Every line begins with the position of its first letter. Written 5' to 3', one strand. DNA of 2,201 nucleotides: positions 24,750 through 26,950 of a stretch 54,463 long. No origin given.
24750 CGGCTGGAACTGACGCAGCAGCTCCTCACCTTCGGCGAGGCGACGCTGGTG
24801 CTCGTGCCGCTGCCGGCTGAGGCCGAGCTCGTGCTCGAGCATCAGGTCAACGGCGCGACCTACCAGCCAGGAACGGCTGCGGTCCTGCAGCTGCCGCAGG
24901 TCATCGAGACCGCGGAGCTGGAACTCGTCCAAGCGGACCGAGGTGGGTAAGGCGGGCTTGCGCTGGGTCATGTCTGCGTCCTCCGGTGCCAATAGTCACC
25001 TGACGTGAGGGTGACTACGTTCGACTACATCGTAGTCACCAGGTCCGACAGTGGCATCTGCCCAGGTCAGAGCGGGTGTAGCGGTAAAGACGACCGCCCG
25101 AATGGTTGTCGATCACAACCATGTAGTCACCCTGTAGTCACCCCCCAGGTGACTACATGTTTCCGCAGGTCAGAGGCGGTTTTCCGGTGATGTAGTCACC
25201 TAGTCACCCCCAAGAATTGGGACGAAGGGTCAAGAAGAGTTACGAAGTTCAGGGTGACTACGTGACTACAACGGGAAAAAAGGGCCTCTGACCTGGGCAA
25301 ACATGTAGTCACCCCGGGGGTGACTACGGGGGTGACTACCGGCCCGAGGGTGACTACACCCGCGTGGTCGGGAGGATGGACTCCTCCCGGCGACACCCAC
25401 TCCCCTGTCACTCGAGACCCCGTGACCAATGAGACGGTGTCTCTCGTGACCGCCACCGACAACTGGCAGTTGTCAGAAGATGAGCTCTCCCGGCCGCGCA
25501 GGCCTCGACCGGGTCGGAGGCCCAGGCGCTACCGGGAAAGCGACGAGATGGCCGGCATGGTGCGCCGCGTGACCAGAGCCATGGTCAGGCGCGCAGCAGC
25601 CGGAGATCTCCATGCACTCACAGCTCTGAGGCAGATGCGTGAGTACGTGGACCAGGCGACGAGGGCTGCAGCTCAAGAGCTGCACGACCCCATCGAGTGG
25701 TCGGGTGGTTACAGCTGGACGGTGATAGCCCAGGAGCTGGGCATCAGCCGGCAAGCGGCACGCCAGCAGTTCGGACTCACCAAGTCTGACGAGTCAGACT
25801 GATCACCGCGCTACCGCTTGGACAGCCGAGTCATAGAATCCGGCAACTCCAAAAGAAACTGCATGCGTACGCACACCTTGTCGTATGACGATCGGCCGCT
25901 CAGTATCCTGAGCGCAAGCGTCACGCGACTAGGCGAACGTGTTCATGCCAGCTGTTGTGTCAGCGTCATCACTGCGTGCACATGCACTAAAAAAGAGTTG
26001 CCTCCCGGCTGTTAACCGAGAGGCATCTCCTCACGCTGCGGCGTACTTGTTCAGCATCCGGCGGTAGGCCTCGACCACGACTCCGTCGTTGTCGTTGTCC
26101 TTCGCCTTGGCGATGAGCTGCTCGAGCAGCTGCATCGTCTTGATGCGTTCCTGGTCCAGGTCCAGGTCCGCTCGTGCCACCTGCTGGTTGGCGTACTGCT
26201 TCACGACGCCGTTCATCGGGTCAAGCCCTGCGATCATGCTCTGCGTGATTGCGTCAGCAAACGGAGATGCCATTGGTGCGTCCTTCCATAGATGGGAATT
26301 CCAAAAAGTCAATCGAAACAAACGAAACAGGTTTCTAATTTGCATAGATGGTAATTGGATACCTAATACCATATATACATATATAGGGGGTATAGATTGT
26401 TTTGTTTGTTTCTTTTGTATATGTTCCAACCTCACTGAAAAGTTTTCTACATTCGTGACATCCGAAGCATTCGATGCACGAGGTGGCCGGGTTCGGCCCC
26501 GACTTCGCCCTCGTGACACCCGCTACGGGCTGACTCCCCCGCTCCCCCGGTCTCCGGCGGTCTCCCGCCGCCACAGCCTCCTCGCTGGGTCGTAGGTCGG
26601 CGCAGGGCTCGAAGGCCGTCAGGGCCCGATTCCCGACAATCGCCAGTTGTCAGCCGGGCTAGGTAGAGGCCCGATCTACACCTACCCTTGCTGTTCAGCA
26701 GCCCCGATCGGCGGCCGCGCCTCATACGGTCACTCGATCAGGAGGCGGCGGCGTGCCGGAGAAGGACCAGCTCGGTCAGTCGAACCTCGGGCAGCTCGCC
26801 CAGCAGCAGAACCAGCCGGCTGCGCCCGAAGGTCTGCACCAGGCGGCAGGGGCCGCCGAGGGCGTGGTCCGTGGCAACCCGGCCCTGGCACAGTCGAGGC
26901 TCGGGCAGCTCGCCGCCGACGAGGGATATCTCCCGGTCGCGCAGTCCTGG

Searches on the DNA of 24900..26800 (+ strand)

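Call 37: search_dna_similar(query=window:25800-26460:+, collection=phages, mode=distant, max_evalue=0.01, max_rows=30)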
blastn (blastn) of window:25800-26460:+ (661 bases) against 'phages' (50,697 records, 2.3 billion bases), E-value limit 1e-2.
Records with a match: 32; places in all: 32; records where one place covers at least 80% of the query: 0.
Best place of each record, by identity: 90-95% 11; 80-90% 10; 60-80% 11.
By first word of the organism name: Microbacterium 31; Arthrobacter 1.
By host as written in the record: Microbacterium foliorum NRRL B-24224 SEA 14; Microbacterium foliorum NRRL B-24224 14; Microbacterium paraoxydans NRRL B-14843 2; Microbacterium foliorum str. NRRL B-24224 1; Arthrobacter globiformis B-2979 1.
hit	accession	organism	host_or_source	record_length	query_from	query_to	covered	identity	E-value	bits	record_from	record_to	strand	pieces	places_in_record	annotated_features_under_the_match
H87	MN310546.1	Microbacterium phage PhriedRice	Microbacterium foliorum NRRL B-24224 SEA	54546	572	646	11%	80.3%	2e-8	67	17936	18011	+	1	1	none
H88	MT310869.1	Microbacterium phage Truong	Microbacterium foliorum NRRL B-24224 SEA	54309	572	646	11%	80.3%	2e-8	67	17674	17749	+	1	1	none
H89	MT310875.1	Microbacterium phage Ashton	Microbacterium foliorum NRRL B-24224 SEA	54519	572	646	11%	80.3%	2e-8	67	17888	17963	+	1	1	none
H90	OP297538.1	Microbacterium phage Fullmetal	Microbacterium foliorum NRRL B-24224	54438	572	646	11%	80.3%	2e-8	67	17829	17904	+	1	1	none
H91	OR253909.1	Microbacterium phage Moleficent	Microbacterium foliorum NRRL B-24224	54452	572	646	11%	80.3%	2e-8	67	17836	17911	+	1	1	none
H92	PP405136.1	Microbacterium phage JordanFarm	Microbacterium foliorum NRRL B-24224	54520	572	646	11%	80.3%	2e-8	67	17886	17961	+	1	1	none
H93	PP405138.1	Microbacterium phage AloeVera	Microbacterium foliorum NRRL B-24224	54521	572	646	11%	80.3%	2e-8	67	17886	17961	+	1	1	none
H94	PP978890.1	Microbacterium phage Barroma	Microbacterium foliorum NRRL B-24224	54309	572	646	11%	80.3%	2e-8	67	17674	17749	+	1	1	none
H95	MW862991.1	Microbacterium phage StagePhright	Microbacterium foliorum NRRL B-24224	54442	572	646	11%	78.9%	2e-7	63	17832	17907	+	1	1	none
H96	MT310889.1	Microbacterium phage Phractured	Microbacterium foliorum NRRL B-24224 SEA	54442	572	646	11%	78.9%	2e-7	63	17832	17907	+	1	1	none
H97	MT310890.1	Microbacterium phage Phedro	Microbacterium foliorum NRRL B-24224 SEA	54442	572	646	11%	78.9%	2e-7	63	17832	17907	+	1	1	none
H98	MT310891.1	Microbacterium phage Pharky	Microbacterium foliorum NRRL B-24224 SEA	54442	572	646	11%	78.9%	2e-7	63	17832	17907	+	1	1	none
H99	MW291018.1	Microbacterium phage Atraxi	Microbacterium foliorum NRRL B-24224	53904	572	646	11%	78.9%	2e-7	63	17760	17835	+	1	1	none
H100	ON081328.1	Microbacterium phage Morrill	Microbacterium foliorum NRRL B-24224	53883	572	646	11%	78.9%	2e-7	63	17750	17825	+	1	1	none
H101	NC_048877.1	Microbacterium phage Phedro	Microbacterium foliorum NRRL B-24224 SEA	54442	572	646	11%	78.9%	2e-7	63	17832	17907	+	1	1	none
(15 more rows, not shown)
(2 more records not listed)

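Call 52: search_rna_families(source=window, start=24900, end=26800, threshold=evalue, max_evalue=10, show_alignments=2)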
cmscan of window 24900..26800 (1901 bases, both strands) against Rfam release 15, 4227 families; matches with E-value up to 10: 6.
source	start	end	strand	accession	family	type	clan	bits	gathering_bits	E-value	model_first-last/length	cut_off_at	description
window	26367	26409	+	RF03027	RT-6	Gene; sRNA;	-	19.2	46.7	0.34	1-75/75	no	RT-6 RNA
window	26310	26417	-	RF04128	MIR8562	Gene; miRNA;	-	15.2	211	9.3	62-181/242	no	MIR8562 microRNA precursor family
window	25087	25161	-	RF02144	rsmX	Gene;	CL00106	15.1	56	7.5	1-114/114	no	rsmX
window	25473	25520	+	RF01149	sR10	Gene; snRNA; snoRNA; CD-box;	-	12.7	45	4.2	1-54/54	no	Small nucleolar RNA sR10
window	26624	26664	-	RF00062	HgcC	Gene;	-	12.2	50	9.5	32-72/130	no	HgcC family RNA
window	26617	26705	-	RF01124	sR36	Gene; snRNA; snoRNA; CD-box;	-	11.7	55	8.1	1-55/55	no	Small nucleolar RNA sR36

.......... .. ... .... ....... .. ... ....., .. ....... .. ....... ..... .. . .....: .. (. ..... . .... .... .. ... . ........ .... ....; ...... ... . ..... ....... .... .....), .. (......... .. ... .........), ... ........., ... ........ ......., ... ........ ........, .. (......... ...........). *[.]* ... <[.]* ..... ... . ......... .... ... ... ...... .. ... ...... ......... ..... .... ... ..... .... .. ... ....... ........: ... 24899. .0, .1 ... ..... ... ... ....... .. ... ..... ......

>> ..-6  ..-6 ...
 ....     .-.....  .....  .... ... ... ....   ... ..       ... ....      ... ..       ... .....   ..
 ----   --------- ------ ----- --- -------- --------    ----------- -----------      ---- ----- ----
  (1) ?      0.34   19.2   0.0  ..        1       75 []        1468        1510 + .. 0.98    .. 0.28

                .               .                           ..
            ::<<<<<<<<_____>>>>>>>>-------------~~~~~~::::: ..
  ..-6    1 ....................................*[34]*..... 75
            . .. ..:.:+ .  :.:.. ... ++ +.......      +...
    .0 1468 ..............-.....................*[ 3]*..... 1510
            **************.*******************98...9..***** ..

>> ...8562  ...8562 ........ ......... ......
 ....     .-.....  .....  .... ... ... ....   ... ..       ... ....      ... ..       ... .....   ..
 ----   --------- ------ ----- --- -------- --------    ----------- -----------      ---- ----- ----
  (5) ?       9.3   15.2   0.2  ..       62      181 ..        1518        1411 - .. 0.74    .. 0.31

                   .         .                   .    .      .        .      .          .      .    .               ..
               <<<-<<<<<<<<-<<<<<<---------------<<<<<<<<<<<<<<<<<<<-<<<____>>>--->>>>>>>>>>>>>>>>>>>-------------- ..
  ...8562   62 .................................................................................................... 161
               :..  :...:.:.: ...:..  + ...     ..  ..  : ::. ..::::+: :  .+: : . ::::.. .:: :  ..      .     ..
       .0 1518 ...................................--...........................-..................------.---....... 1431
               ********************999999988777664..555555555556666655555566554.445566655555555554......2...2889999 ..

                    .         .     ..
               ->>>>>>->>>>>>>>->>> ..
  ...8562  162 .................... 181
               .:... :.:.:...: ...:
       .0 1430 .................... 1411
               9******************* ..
